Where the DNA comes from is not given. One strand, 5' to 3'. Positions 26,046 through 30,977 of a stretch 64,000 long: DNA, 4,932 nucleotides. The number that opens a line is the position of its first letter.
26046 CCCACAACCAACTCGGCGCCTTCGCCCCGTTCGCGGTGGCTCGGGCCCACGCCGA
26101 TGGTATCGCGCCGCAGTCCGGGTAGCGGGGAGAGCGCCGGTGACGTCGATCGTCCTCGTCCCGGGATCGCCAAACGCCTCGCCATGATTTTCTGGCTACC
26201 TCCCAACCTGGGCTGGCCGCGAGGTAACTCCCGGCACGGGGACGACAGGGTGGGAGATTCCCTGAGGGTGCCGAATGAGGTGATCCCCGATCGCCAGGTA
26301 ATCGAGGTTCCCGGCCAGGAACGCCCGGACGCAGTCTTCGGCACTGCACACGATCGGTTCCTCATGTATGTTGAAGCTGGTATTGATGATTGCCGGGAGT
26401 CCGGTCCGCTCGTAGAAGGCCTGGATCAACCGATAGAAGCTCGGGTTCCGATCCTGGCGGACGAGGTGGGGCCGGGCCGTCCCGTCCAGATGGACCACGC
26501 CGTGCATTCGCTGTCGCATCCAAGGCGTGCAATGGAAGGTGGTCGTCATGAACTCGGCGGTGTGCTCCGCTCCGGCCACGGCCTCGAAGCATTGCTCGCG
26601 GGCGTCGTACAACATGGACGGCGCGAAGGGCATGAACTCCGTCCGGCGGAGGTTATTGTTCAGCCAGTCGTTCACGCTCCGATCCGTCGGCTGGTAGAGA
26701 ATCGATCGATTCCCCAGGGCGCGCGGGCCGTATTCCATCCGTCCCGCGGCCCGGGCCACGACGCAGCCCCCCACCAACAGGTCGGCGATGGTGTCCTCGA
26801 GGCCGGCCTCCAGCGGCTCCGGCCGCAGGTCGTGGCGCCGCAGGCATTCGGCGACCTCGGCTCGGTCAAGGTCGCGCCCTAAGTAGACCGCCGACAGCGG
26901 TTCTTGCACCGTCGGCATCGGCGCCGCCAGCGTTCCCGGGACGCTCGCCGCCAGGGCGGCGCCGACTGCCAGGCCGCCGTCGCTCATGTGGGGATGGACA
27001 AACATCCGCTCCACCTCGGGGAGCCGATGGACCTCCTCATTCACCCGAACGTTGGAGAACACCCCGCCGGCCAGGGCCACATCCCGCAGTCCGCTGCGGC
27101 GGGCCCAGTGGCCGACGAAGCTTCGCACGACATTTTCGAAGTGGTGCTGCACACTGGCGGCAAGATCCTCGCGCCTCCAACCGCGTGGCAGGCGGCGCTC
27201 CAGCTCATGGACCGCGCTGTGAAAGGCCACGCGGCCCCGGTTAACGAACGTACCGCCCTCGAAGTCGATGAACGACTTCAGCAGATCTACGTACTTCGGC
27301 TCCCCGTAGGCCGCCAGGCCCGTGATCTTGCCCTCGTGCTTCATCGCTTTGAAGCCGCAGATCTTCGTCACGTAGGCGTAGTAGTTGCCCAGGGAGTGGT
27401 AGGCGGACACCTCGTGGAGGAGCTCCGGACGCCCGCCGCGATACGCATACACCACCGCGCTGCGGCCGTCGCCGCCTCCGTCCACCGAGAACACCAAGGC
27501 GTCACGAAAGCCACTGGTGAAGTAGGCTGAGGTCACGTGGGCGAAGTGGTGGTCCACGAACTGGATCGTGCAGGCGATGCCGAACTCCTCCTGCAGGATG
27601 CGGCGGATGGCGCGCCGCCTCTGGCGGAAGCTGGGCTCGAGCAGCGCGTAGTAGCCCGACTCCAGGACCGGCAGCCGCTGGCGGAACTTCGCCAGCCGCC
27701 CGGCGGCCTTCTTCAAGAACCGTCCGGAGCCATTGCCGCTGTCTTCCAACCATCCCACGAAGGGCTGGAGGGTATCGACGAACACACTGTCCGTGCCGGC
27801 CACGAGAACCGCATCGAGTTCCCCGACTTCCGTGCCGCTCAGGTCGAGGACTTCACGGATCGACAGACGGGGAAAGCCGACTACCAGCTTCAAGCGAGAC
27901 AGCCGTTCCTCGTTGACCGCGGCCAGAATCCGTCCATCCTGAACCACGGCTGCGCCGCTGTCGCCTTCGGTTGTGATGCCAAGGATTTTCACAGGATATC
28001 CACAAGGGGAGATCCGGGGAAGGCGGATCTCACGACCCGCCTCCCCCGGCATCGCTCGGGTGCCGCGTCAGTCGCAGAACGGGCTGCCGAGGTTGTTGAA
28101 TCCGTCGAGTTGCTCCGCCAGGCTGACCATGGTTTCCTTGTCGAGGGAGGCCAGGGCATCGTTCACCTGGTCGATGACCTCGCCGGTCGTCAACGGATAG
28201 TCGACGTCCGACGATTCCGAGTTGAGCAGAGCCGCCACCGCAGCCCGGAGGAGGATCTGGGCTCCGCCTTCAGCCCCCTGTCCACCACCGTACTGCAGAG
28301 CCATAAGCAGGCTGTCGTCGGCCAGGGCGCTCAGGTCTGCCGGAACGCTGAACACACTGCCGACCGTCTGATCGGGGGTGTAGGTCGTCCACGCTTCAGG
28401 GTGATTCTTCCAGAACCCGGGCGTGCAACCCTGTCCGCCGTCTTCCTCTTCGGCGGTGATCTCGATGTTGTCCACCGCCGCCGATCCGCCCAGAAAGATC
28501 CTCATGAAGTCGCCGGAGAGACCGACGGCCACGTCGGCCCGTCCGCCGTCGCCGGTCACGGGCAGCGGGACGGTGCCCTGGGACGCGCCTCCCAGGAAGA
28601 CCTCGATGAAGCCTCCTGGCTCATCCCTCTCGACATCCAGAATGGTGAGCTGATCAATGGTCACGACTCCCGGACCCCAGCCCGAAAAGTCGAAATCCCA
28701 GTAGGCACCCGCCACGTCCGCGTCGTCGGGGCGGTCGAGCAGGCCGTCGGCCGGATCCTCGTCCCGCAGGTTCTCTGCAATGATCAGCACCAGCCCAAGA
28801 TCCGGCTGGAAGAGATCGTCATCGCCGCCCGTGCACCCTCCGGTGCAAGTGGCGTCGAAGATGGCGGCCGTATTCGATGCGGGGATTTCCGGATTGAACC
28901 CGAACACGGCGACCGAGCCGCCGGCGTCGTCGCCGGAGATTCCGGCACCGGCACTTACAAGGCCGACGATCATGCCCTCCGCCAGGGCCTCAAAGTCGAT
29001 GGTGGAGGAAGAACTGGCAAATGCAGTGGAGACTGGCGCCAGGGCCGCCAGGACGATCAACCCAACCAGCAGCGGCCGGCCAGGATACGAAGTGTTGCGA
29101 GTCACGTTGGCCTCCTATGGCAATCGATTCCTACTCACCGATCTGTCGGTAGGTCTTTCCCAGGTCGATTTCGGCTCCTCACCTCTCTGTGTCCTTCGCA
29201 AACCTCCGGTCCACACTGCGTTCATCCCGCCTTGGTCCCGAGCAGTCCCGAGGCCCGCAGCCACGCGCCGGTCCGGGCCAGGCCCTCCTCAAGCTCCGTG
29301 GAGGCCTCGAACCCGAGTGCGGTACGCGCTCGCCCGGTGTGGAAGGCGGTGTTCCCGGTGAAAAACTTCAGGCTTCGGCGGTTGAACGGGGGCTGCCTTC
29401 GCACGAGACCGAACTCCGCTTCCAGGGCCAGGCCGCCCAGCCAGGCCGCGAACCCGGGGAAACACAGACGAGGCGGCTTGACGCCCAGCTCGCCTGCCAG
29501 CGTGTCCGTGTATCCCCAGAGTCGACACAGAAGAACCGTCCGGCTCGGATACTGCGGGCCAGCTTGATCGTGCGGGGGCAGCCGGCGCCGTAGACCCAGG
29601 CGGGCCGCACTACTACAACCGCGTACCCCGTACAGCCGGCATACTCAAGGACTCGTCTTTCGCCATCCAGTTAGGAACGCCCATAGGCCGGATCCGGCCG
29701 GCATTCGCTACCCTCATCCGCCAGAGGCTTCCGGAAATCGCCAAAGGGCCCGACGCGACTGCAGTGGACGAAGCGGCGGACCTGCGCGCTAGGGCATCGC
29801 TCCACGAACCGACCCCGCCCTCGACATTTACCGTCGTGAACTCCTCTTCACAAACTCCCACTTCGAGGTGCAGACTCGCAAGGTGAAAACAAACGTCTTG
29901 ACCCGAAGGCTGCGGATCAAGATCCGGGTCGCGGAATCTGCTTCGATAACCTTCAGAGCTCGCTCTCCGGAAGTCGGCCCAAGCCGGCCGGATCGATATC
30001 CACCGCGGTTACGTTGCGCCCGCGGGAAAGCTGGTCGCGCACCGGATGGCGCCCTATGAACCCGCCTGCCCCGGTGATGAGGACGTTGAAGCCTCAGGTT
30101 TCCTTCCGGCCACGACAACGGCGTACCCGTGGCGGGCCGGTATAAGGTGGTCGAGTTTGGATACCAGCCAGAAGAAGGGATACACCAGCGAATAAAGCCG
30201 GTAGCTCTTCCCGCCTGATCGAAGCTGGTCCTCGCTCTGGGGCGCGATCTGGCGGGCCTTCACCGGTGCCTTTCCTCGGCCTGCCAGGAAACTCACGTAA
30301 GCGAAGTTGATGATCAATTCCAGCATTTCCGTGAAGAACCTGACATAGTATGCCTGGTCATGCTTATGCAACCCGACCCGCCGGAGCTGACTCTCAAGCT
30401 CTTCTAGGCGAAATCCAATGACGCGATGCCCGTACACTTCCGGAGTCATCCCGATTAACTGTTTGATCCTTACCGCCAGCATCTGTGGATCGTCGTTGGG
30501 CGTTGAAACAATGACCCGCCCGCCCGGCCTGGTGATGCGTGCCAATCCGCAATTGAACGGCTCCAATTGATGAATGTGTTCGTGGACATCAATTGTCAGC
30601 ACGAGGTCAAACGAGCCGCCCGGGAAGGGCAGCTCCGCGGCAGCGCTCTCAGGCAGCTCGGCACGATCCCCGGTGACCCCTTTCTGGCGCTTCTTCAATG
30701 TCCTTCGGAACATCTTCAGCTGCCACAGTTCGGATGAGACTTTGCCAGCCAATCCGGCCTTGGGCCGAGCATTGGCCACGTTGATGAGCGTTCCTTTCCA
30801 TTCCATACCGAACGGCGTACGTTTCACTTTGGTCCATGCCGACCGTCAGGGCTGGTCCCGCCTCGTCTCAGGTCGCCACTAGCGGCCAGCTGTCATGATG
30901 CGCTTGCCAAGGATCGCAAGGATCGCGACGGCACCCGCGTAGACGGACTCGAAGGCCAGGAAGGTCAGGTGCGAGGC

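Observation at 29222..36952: Lower-GC cassette flanked by decayed high-GC resident homologs (apparent xenologous replacement)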

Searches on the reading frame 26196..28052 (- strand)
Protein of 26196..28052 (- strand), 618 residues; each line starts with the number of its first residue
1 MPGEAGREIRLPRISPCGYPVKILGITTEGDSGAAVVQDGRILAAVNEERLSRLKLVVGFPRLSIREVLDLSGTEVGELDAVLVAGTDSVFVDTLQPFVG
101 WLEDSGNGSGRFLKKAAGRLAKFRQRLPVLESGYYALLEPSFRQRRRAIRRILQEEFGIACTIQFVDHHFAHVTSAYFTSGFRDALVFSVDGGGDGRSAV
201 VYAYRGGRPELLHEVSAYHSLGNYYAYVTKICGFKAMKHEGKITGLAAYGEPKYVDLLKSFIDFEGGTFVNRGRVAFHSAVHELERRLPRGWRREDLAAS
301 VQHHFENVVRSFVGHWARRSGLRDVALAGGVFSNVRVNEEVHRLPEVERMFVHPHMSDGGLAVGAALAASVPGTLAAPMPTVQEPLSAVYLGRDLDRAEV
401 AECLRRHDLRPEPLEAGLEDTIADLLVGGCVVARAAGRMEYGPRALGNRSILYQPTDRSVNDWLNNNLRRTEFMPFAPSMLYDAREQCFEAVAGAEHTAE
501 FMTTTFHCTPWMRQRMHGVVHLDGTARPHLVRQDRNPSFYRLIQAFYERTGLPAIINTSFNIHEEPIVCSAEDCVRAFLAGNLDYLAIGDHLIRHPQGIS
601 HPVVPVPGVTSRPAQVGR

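Call 9: search_protein_families(library=pfam, proteins=[window:26196-28052:-], max_evalue=0.01)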
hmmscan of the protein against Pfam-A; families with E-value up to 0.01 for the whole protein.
window:26196-28052:- (618 aa): 4 families
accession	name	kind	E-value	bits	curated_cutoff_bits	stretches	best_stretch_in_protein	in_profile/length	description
PF16861.10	Carbam_trans_C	-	1.3e-55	188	27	1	423-594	1-169/170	Carbamoyltransferase C-terminus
PF02543.21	Carbam_trans_N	-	3.7e-40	138.9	24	1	22-367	1-346/346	Carbamoyltransferase N-terminus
PF22521.2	HypF_C_2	-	9.8e-07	29.2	27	1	273-364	145-240/241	Carbamoyltransferase, Kae1-like Domain, second subdomain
PF00814.31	TsaD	-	0.00022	21.5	24.8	1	165-347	86-243/264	tRNA N6-adenosine threonylcarbamoyltransferase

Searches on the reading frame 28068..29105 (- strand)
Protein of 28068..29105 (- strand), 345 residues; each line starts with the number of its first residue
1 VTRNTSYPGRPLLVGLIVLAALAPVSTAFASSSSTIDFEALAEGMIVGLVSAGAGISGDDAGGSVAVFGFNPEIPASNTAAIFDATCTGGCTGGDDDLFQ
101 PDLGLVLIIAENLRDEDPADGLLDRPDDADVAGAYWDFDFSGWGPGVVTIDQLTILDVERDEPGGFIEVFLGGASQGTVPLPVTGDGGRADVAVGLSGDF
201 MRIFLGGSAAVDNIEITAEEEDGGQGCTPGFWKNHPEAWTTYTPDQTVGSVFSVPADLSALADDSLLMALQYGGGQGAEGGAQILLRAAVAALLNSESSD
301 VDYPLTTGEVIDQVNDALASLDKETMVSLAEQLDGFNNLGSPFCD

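Call 9: search_protein_families(library=pfam, proteins=[window:28068-29105:-], max_evalue=0.01)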
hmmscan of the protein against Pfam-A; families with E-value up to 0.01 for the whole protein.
window:28068-29105:- (345 aa): 0 families

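Call 42: find_homologous_proteins(query=window:28068-29105:-, max_evalue=1e-20)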
Query window:28068-29105:- (345 aa): 488 proteins with E <= 1e-20 among 8000 candidates; the best 120 are listed.
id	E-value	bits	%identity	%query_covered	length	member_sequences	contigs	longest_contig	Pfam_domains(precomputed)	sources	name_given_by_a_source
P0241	2.5e-221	752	100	100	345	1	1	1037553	PF27764.1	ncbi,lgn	ncbi:MAG: hypothetical protein WD906_06485 [Anaerolineales bacterium]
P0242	4.4e-172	590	79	100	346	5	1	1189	-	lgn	-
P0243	1.1e-164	566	78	100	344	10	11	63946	-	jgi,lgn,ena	-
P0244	5.9e-102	360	59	92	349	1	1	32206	-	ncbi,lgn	-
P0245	2.0e-98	348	59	94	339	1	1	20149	-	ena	-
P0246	1.8e-87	312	51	95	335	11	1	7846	-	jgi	jgi:hypothetical protein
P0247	1.3e-84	303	51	92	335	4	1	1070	-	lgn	-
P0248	1.5e-82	296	50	90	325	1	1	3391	-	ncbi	-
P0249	2.6e-82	295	49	96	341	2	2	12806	-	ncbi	-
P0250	6.7e-81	291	54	97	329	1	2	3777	-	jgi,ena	-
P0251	2.4e-79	286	48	96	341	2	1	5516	-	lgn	-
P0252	3.5e-78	282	47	97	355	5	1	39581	-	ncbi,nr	ncbi:MAG: hypothetical protein M3Q29_16310 [Chloroflexota bacterium]|nr:hypothetical protein [Chloro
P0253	2.7e-77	279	50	97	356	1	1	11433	-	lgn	-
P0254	3.4e-77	278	47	96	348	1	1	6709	PF27764.1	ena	-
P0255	3.4e-75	272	62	34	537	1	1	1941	-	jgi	jgi:hypothetical protein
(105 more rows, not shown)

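Call 43: find_encoding_contigs(protein=P0243, flank=10000, max_places=6)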
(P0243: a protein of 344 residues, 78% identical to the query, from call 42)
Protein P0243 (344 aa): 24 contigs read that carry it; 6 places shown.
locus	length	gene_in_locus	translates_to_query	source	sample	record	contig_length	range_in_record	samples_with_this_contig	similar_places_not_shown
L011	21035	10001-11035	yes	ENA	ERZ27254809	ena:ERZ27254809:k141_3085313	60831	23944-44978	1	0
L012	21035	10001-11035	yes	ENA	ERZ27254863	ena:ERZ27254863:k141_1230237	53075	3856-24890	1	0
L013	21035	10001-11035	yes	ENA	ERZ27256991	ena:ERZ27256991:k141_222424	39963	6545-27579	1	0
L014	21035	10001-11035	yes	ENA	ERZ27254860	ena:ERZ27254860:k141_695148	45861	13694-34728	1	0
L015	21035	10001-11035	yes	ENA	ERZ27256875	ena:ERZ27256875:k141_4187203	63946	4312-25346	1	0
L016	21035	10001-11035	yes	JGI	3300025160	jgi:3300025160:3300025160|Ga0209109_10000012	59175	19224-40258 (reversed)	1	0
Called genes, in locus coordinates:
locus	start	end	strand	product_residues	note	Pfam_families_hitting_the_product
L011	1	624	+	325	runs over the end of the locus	PF00288:GHMP_kinases_N, PF08544:GHMP_kinases_C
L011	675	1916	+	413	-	PF13580:SIS_2, PF01380:SIS, PF01590:GAF, PF13185:GAF_2, PF13492:GAF_3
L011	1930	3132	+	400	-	PF13439:Glyco_transf_4, PF13579:Glyco_trans_4_4, PF00534:Glycos_transf_1, PF13692:Glyco_trans_1_4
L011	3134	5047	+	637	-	PF13522:GATase_6, PF13537:GATase_7, PF00733:Asn_synthase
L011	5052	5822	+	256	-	PF02353:CMAS (faint), PF13489:Methyltransf_23, PF01209:Ubie_methyltran, PF07021:MetW (weak), PF08241:Methyltransf_11, PF08242:Methyltransf_12, PF13649:Methyltransf_25, PF13847:Methyltransf_31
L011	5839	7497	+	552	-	PF00890:FAD_binding_2 (faint), PF01266:DAO, PF13450:NAD_binding_8 (faint), PF16901:DAO_C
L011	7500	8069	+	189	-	PF04307:YdjM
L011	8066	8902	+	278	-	PF13489:Methyltransf_23 (weak), PF08241:Methyltransf_11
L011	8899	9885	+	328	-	PF01073:3Beta_HSD, PF01370:Epimerase, PF02719:Polysacc_synt_2 (faint), PF04321:RmlD_sub_bind, PF13460:NAD_binding_10, PF16363:GDP_Man_Dehyd, PF07993:NAD_binding_4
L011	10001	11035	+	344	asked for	-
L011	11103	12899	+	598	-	PF02543:Carbam_trans_N, PF00814:TsaD (weak), PF22521:HypF_C_2 (weak), PF16861:Carbam_trans_C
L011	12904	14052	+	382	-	PF03706:LPG_synthase_TM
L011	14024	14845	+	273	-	PF13489:Methyltransf_23, PF01209:Ubie_methyltran (weak), PF13847:Methyltransf_31, PF08241:Methyltransf_11, PF08242:Methyltransf_12, PF13649:Methyltransf_25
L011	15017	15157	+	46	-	-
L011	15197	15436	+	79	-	-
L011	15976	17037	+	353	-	PF00561:Abhydrolase_1 (weak), PF12146:Hydrolase_4 (weak), PF12697:Abhydrolase_6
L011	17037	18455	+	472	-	PF13231:PMT_2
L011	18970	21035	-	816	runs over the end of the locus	PF16586:DUF5060, PF12904:Collagen_bind_2 (weak)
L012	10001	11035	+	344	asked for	-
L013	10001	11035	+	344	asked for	-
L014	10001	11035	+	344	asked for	-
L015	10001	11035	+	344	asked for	-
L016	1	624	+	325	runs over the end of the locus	PF00288:GHMP_kinases_N, PF08544:GHMP_kinases_C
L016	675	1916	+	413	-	PF13580:SIS_2, PF01380:SIS, PF01590:GAF, PF13185:GAF_2, PF13492:GAF_3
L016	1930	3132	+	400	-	PF13439:Glyco_transf_4, PF13579:Glyco_trans_4_4, PF00534:Glycos_transf_1, PF13692:Glyco_trans_1_4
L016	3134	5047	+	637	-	PF13522:GATase_6, PF13537:GATase_7, PF00733:Asn_synthase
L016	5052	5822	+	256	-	PF02353:CMAS (faint), PF13489:Methyltransf_23, PF01209:Ubie_methyltran, PF07021:MetW (weak), PF08241:Methyltransf_11, PF08242:Methyltransf_12, PF13649:Methyltransf_25, PF13847:Methyltransf_31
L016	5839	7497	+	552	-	PF00890:FAD_binding_2 (faint), PF01266:DAO, PF13450:NAD_binding_8 (faint), PF16901:DAO_C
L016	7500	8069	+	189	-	PF04307:YdjM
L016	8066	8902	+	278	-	PF13489:Methyltransf_23 (weak), PF08241:Methyltransf_11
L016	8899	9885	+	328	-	PF01073:3Beta_HSD, PF01370:Epimerase, PF02719:Polysacc_synt_2 (faint), PF04321:RmlD_sub_bind, PF13460:NAD_binding_10, PF16363:GDP_Man_Dehyd, PF07993:NAD_binding_4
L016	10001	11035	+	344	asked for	-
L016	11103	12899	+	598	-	PF02543:Carbam_trans_N, PF00814:TsaD (weak), PF22521:HypF_C_2 (weak), PF16861:Carbam_trans_C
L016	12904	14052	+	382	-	PF03706:LPG_synthase_TM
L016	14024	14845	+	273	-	PF13489:Methyltransf_23, PF01209:Ubie_methyltran (weak), PF13847:Methyltransf_31, PF08241:Methyltransf_11, PF08242:Methyltransf_12, PF13649:Methyltransf_25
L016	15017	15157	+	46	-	-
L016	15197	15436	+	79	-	-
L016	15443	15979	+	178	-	-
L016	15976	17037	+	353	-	PF00561:Abhydrolase_1 (weak), PF12146:Hydrolase_4 (weak), PF12697:Abhydrolase_6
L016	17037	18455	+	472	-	PF13231:PMT_2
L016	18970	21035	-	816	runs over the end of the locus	PF16586:DUF5060, PF12904:Collagen_bind_2 (weak)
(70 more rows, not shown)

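Call 44: find_encoding_contigs(protein=P0244, flank=10000, max_places=2)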
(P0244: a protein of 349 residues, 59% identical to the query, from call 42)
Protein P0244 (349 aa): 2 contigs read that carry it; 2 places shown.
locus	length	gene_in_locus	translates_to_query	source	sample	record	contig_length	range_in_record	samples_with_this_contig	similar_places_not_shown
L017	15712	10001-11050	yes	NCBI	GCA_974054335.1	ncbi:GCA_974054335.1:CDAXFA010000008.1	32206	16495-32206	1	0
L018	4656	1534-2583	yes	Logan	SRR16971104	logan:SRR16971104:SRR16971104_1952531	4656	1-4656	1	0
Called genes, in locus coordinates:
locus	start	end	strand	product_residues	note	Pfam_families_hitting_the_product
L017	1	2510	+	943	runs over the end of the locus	PF04465:DUF499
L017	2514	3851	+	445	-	PF00202:Aminotran_3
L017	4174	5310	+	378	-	PF03576:Peptidase_S58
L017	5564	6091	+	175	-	-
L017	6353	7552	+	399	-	PF01590:GAF, PF13185:GAF_2, PF13492:GAF_3, PF07730:HisKA_3, PF13581:HATPase_c_2 (weak), PF02518:HATPase_c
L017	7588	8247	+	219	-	PF00072:Response_reg, PF08281:Sigma70_r4_2, PF00196:GerE, PF04545:Sigma70_r4 (weak), PF13384:HTH_23 (weak)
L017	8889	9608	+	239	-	PF00072:Response_reg, PF00486:Trans_reg_C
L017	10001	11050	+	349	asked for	-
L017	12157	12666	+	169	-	PF11906:DUF3426 (faint)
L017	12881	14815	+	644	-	PF02225:PA (weak)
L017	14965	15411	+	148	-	PF08309:LVIVD (faint)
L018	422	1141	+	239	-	PF00072:Response_reg, PF00486:Trans_reg_C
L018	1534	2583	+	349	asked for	-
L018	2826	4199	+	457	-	PF08239:SH3_3, PF11906:DUF3426 (faint)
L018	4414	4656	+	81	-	?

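Call 45: find_encoding_contigs(protein=P0245, flank=10000, max_places=2)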
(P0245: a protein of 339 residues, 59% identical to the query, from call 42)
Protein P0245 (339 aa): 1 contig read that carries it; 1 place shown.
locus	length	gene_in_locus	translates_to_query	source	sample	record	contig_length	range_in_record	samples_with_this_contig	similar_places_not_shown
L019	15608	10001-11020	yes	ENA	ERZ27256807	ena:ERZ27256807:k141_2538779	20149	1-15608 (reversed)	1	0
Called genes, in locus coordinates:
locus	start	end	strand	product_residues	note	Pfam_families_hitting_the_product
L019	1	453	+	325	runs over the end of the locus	PF00288:GHMP_kinases_N, PF08544:GHMP_kinases_C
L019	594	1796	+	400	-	PF13580:SIS_2, PF01380:SIS, PF01590:GAF, PF13185:GAF_2, PF13492:GAF_3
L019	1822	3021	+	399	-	PF13439:Glyco_transf_4, PF13579:Glyco_trans_4_4, PF00534:Glycos_transf_1, PF13692:Glyco_trans_1_4, PF13524:Glyco_trans_1_2 (faint)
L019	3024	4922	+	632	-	PF13522:GATase_6, PF13537:GATase_7, PF00733:Asn_synthase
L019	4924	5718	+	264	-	PF03141:Methyltransf_29 (weak), PF02353:CMAS (weak), PF13489:Methyltransf_23, PF01209:Ubie_methyltran, PF13847:Methyltransf_31, PF08241:Methyltransf_11, PF08242:Methyltransf_12, PF13649:Methyltransf_25, +2 more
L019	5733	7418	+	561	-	PF00890:FAD_binding_2 (weak), PF01266:DAO, PF12831:FAD_oxidored, PF13450:NAD_binding_8 (weak), PF16901:DAO_C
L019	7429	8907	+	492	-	PF04307:YdjM, PF13489:Methyltransf_23, PF08241:Methyltransf_11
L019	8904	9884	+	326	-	PF01073:3Beta_HSD, PF01370:Epimerase, PF04321:RmlD_sub_bind, PF13460:NAD_binding_10, PF16363:GDP_Man_Dehyd, PF07993:NAD_binding_4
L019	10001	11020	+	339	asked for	-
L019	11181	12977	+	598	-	PF02543:Carbam_trans_N, PF00814:TsaD, PF22521:HypF_C_2 (weak), PF16861:Carbam_trans_C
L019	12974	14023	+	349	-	PF03706:LPG_synthase_TM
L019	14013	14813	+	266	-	PF13489:Methyltransf_23, PF01209:Ubie_methyltran, PF05401:NodS, PF05175:MTS (weak), PF08241:Methyltransf_11, PF08242:Methyltransf_12, PF13649:Methyltransf_25, PF13847:Methyltransf_31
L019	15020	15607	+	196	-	?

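Call 64: search_protein_families(library=ncbifam, proteins=[window:28068-29105:-], max_evalue=0.00001)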
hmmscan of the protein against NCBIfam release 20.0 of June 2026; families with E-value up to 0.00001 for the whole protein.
window:28068-29105:- (345 aa): 0 families

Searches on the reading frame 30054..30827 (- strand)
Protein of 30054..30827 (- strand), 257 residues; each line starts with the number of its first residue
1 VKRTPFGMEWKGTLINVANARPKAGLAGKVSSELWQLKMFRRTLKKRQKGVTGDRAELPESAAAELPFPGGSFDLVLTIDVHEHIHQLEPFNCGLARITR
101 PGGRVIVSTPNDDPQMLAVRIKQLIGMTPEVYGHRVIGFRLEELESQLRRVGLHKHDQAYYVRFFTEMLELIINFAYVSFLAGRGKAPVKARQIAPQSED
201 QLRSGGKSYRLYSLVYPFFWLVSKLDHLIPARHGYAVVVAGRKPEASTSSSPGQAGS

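Call 9: search_protein_families(library=pfam, proteins=[window:30054-30827:-], max_evalue=0.01)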
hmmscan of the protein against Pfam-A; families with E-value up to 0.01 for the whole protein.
window:30054-30827:- (257 aa): 5 families
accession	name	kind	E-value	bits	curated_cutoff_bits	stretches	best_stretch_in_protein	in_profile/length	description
PF08241.18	Methyltransf_11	-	6.7e-09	36.7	21.2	1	48-107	42-95/95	Methyltransferase domain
PF13489.12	Methyltransf_23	-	3.1e-05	24.2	27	1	64-154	73-160/164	Methyltransferase domain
PF13649.12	Methyltransf_25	-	0.00018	22.5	27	1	46-103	40-97/97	Methyltransferase domain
PF08242.18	Methyltransf_12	-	0.00086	20.4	30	1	45-105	40-98/98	Methyltransferase domain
PF13847.12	Methyltransf_31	-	0.0039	17.3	27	1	47-111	49-113/145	Methyltransferase domain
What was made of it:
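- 30054..30827 (-): MTb' methyltransferase, inactivated by an in-frame 53-codon deletion of SAM-binding motif I. Its stop codon is lost, extending it by 12 codons. Pfam matches only positions 42-95 (call 9).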

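Call 61: find_related_loci(query=window:30054-30827:-, collection=metagenome_contigs, flank=10000)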
Query window:30054-30827:- (257 aa) in metagenome_contigs; peptide patterns used: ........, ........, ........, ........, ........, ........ (x = any residue, [..] = any of these).
90 stretches matched a pattern; 9 encode a relative of the query (tblastn E <= 1e-3); 9 distinct loci.
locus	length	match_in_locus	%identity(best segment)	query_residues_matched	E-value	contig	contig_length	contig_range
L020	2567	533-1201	67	35-257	2e-100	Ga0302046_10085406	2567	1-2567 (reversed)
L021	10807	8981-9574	50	46-243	3e-64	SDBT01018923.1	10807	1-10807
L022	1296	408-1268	40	8-244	3e-59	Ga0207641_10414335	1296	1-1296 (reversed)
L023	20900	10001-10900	43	22-257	2e-57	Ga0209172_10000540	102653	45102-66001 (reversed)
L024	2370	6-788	40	35-243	7e-53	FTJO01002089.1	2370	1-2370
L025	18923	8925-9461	47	66-243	7e-51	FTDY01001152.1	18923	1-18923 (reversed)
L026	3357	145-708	47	66-252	3e-51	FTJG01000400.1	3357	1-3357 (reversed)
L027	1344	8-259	56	161-243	7e-23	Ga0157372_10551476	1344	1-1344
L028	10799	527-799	24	15-111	9e-7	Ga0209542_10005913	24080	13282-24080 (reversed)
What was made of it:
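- Tried and rejected: The metagenome scan with the MT-like protein found nothing closer than 67% (L020), so no pre-insertion allele was recovered (call 61).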

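Call 64: search_protein_families(library=ncbifam, proteins=[window:30054-30827:-], max_evalue=0.00001)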
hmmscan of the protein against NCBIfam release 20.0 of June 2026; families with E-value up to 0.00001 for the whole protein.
window:30054-30827:- (257 aa): 1 family
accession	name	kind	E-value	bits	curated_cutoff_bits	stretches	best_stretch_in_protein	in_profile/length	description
NF045825.1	FAmtase_mtf2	equivalog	8.3e-06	25.2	400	0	60-107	111-158/248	fatty-acid O-methyltransferase Mtf2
